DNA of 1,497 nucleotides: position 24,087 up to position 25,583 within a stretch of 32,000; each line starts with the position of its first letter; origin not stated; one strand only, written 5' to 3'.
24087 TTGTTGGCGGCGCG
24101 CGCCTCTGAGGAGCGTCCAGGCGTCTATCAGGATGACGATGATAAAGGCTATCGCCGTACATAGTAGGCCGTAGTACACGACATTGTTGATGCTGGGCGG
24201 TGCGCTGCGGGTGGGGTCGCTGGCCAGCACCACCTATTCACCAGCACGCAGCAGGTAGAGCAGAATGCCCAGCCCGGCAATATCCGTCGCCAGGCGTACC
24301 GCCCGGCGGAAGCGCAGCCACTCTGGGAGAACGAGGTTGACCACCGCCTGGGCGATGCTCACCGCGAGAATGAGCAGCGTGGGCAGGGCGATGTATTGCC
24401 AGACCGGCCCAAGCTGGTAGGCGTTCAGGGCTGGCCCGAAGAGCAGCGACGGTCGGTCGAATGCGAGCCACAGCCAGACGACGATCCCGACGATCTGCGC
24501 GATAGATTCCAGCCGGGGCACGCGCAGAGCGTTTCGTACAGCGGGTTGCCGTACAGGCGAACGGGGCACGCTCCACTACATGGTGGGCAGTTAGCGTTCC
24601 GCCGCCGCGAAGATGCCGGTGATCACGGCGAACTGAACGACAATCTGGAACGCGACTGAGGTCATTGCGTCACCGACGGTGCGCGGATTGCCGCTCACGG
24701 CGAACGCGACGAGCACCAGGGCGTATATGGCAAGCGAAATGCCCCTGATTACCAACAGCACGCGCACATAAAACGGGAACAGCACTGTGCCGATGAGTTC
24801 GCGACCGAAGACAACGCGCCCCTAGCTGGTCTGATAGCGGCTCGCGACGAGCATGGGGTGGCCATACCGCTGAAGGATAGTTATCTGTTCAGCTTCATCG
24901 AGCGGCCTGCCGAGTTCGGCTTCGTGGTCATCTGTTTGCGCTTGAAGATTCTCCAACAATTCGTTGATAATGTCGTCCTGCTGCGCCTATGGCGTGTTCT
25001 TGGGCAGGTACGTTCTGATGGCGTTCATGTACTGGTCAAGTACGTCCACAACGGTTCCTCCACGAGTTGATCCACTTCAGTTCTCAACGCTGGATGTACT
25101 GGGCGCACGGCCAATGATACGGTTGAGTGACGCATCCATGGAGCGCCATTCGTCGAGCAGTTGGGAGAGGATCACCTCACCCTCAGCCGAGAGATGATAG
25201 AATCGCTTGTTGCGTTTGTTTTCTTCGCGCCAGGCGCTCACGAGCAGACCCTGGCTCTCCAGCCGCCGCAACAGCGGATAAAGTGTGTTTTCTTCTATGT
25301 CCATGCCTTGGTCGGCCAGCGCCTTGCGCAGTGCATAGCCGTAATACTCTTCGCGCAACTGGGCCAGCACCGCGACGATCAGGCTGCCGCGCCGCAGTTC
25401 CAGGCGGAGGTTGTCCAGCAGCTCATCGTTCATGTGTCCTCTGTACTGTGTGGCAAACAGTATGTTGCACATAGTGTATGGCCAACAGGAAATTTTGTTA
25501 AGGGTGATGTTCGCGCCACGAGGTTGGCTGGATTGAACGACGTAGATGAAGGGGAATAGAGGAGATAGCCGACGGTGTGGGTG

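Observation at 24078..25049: padR partner membrane gene stays in one frame for 324 codons but carries five internal stops (4 TAG, 1 TAA) and no indel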

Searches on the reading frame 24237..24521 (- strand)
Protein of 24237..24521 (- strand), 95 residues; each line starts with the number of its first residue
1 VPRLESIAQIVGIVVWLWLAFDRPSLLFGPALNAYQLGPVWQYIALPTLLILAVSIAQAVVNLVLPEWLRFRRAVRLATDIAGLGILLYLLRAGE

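Call 16: find_encoding_contigs(protein=window:24237-24521:-, flank=10000, max_places=10)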
Protein seq(95 aa) (95 aa): no gene with exactly this product is on record in the collection.
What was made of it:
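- Tried and rejected: An exact look-up of the 95-aa fragment failed (call 16).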

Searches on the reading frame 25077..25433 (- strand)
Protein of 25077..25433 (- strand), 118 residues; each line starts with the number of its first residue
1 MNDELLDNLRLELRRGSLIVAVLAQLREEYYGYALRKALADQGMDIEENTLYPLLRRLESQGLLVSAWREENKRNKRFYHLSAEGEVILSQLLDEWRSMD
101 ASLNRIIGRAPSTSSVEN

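Call 10: search_protein_families(library=pfam, proteins=[window:25077-25433:-], max_evalue=1)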
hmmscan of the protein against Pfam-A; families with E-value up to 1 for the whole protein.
window:25077-25433:- (118 aa): 11 families
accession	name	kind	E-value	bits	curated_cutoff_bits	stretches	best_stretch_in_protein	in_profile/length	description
PF03551.20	PadR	-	1.6e-15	57.3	27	1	23-89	2-73/75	Transcriptional regulator PadR-like family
PF13463.12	HTH_27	-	0.02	15.6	22.2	1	46-85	30-68/68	Winged helix DNA-binding domain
PF07848.18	PaaX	-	0.026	15.2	24.8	1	17-85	4-70/70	PaaX-like protein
PF25213.1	HVO_A0261_N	-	0.027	14.8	35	1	20-101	14-83/86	HVO_A0261 N-terminal domain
PF04738.18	Lant_dehydr_N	-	0.03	12.9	28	1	11-84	140-213/649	Lantibiotic dehydratase, N terminus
PF23234.1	WH4_Lhr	-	0.041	13.9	27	1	29-64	17-52/87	Large helicase-related protein, winged-helix domain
PF04354.18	ZipA_C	-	0.079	13.3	23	1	19-60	4-45/128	ZipA, C-terminal FtsZ-binding domain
PF10007.15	DUF2250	-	0.13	12.9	24.4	0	15-64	6-52/93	Uncharacterized protein conserved in archaea (DUF2250)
PF22194.2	F-93_WHD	-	0.13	12.8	28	1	39-83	18-60/62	F-93, winged-helix domain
PF01638.23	HxlR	-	0.13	12.6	20.8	1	40-92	25-76/91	HxlR-like helix-turn-helix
PF03009.23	GDPD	-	0.16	12.4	23.6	1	6-77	154-227/244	Glycerophosphoryl diester phosphodiesterase family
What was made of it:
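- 25077..25433 (-): padR, an intact PadR-family winged-helix regulator and the partner in the dyad. Pfam PadR E = 1.6e-15 (call 10).
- On HAAS-PadR dyad: padR at 25433-25077 lies 27 nt upstream (Pfam PadR E = 1.6e-15, call 10).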

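Call 11: search_protein_families(library=ncbifam, proteins=[window:25077-25433:-], max_evalue=1)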
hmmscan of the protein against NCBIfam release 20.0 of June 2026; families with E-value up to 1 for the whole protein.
window:25077-25433:- (118 aa): 11 families
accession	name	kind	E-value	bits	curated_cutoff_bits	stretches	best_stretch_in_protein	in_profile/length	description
TIGR03433.1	padR_acidobact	paralog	4.2e-15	55.7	101.8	1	16-108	3-100/101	PadR family transcriptional regulator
NF053635.1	TransRegRv3488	equivalog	7.3e-12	45.4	140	1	12-92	3-84/98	Rv3488 family transcriptional regulator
NF006931.0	PRK09416.1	equivalog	5.3e-10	39.6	112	1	18-106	44-132/135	PadR family transcriptional regulator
TIGR02719.1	repress_PhaQ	equivalog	4.7e-05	23.7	139.35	1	24-94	31-104/138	poly-beta-hydroxybutyrate-responsive repressor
NF041230.1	BagL_FevM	exception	0.0011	19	230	1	44-109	64-128/145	MarR family transcriptional regulator BagL/FevM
NF010349.0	PRK13777.1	equivalog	0.0014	18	153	1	50-102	76-127/190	HTH-type transcriptional regulator Hpr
NF052638.1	TransRegOhrRVib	equivalog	0.0017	18.1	200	1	44-91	61-107/141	transcriptional regulator OhrR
TIGR02337.1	HpaR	equivalog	0.023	14.5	121.2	1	39-109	48-116/130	homoprotocatechuate degradation operon regulator HpaR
NF000026.1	154989_fosA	exception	0.043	14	275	0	45-86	71-110/141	FosA/FosA2 family fosfomycin resistance glutathione transferase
NF053660.1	ORF80_fam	equivalog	0.061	13.2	95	1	44-83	26-65/70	ORF80 family leucine zipper DNA-binding protein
NF041423.1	MobC_subf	subfamily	0.092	12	200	1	17-89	16-86/240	MobC family replication-relaxation protein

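Call 15: find_encoding_contigs(protein=window:25077-25433:-, flank=10000, max_places=6)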
Protein window:25077-25433:- (118 aa): 2 contigs read that carry it; 1 place shown.
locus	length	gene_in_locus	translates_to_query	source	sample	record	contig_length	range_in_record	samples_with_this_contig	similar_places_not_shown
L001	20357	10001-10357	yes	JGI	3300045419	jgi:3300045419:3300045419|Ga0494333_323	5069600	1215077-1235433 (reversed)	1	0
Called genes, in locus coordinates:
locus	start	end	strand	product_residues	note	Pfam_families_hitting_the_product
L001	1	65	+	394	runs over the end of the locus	PF02771:Acyl-CoA_dh_N, PF02770:Acyl-CoA_dh_M, PF00441:Acyl-CoA_dh_1, PF22924:ACOX_C_alpha1, PF08028:Acyl-CoA_dh_2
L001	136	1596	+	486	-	PF00999:Na_H_Exchanger, PF00581:Rhodanese (weak)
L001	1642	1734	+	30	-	-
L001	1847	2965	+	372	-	PF02388:FemAB, PF13480:Acetyltransf_6, PF02388:FemAB (weak)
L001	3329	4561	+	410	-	PF00675:Peptidase_M16, PF05193:Peptidase_M16_C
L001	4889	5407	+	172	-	-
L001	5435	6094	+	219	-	-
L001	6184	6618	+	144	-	PF01258:zf-dskA_traR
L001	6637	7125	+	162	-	PF00583:Acetyltransf_1, PF13673:Acetyltransf_10 (weak), PF13508:Acetyltransf_7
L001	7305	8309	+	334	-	PF00582:Usp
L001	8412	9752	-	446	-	PF01266:DAO (faint), PF03486:HI0933_like (faint), PF07992:Pyr_redox_2, PF13738:Pyr_redox_3 (faint), PF13450:NAD_binding_8 (weak), PF00070:Pyr_redox, PF22366:NDH2_C (weak)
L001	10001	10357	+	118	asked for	PF03551:PadR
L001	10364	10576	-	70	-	-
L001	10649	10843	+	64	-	-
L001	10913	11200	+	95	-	-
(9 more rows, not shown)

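Call 24: find_homologous_proteins(query=window:25080-25433:-, max_evalue=1e-20)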
Query window:25080-25433:- (118 aa): 7963 proteins with E <= 1e-20 among 8000 candidates; the best 120 are listed.
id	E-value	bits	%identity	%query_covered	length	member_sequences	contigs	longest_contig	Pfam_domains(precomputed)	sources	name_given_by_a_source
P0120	1.7e-63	229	94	100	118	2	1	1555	PF03551.21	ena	-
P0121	2.5e-63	229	94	100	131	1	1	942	PF03551.21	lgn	-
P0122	3.8e-56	206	91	92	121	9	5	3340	PF03551.21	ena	-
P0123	2.1e-55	203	90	92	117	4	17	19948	PF03551.21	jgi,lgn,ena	jgi:PadR family transcriptional regulator PadR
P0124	8.9e-55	201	86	94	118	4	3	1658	PF03551.21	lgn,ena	-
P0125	7.2e-54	198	86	94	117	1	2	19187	PF03551.21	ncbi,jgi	ncbi:MAG TPA: PadR family transcriptional regulator [Ktedonobacterales bacterium]|jgi:PadR family tr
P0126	7.8e-54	198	83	97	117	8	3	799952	PF03551.21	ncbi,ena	-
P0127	1.6e-53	197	85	93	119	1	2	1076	PF03551.21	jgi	jgi:PadR family transcriptional regulator PadR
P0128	1.6e-53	197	90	91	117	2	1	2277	PF03551.21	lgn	-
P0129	1.9e-53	197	83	97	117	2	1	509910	PF03551.21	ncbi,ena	-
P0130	3.4e-53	196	82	97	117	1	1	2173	PF03551.21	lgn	-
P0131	5.7e-53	196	81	97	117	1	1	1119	PF03551.21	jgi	jgi:PadR family transcriptional regulator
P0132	9.4e-53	195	86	94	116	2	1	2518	PF03551.21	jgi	-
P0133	9.8e-53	195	83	97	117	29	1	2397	PF03551.21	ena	-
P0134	1.0e-52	195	82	97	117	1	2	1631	PF03551.21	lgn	-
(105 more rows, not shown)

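Call 25: find_encoding_contigs(protein=P0120, flank=3000, max_places=4)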
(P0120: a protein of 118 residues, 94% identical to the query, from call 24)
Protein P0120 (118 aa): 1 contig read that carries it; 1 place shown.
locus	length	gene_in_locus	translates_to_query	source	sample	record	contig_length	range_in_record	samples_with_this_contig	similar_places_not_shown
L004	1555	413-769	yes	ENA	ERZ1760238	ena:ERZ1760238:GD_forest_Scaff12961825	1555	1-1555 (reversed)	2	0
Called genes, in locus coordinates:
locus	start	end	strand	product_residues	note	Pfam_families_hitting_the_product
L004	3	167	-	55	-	?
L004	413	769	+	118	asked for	PF03551:PadR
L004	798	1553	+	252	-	?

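Call 26: find_encoding_contigs(protein=P0122, flank=3000, max_places=5)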
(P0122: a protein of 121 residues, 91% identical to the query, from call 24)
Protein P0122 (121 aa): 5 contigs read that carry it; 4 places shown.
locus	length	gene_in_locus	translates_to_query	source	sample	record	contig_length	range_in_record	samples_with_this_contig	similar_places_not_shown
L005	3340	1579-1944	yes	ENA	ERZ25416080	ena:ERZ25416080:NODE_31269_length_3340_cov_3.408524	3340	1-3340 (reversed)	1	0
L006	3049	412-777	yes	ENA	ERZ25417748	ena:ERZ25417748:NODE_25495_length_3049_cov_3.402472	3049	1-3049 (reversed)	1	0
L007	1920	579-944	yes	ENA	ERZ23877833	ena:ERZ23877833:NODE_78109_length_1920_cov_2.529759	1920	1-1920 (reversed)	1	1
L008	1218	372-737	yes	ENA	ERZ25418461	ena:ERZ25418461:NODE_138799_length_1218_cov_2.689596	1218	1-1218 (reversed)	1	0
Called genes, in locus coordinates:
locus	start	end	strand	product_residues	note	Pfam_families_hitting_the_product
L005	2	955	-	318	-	?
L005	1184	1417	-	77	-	PF04255:DUF433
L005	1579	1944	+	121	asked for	PF03551:PadR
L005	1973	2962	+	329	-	PF22564:HAAS (weak)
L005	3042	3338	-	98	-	?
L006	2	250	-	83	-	?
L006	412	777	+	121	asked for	PF03551:PadR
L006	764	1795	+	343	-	PF22564:HAAS (weak)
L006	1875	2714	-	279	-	PF03988:DUF347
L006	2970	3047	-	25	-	?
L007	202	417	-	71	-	PF04255:DUF433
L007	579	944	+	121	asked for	PF03551:PadR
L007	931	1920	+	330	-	?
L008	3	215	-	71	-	?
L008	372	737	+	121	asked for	PF03551:PadR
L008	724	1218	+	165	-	?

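Call 45: find_encoding_contigs(protein=P0121, flank=2000, max_places=3)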
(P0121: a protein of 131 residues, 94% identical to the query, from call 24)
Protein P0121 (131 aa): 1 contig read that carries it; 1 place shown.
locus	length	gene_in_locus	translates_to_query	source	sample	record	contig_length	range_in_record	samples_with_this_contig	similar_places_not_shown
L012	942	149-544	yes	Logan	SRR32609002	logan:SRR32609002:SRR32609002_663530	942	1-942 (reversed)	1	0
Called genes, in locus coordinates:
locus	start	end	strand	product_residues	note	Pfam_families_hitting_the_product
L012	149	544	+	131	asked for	PF03551:PadR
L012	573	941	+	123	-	?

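Call 48: list_cluster_members(proteins=[window:25080-25433:-, window:22609-23886:-, window:21944-22609:-])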
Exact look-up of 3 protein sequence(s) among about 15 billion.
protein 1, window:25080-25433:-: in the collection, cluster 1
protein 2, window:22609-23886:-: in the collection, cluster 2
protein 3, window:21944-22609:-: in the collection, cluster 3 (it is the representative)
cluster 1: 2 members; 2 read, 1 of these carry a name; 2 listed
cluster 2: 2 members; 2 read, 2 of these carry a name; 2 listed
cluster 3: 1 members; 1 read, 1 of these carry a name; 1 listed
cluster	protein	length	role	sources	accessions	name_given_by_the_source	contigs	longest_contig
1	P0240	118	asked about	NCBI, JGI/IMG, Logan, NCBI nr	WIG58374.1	MAG: Transcriptional regulator, PadR family [Ktedonobacterales bacterium] | PadR family transcriptional regulator PadR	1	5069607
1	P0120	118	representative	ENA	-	-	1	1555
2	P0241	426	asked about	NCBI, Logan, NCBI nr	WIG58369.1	MAG: Two-component system sensor histidine kinase [Ktedonobacterales bacterium]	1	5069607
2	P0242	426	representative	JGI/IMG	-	signal transduction histidine kinase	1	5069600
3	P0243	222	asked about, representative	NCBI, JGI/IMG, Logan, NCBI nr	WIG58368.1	MAG: hypothetical protein OJF49_001114 [Ktedonobacterales bacterium] | DNA-binding NarL/FixJ family response regulator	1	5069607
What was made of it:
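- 25077..25433 (-): NCBI accession WIG58374.1 (call 48).
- The NCBI deposit carries four CDS accessions between the kinase and PadR, which is consistent with the same fragmentation (call 48).
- Tried and rejected: A cluster look-up of the neighbouring proteins found no sister-strain copies (call 48).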
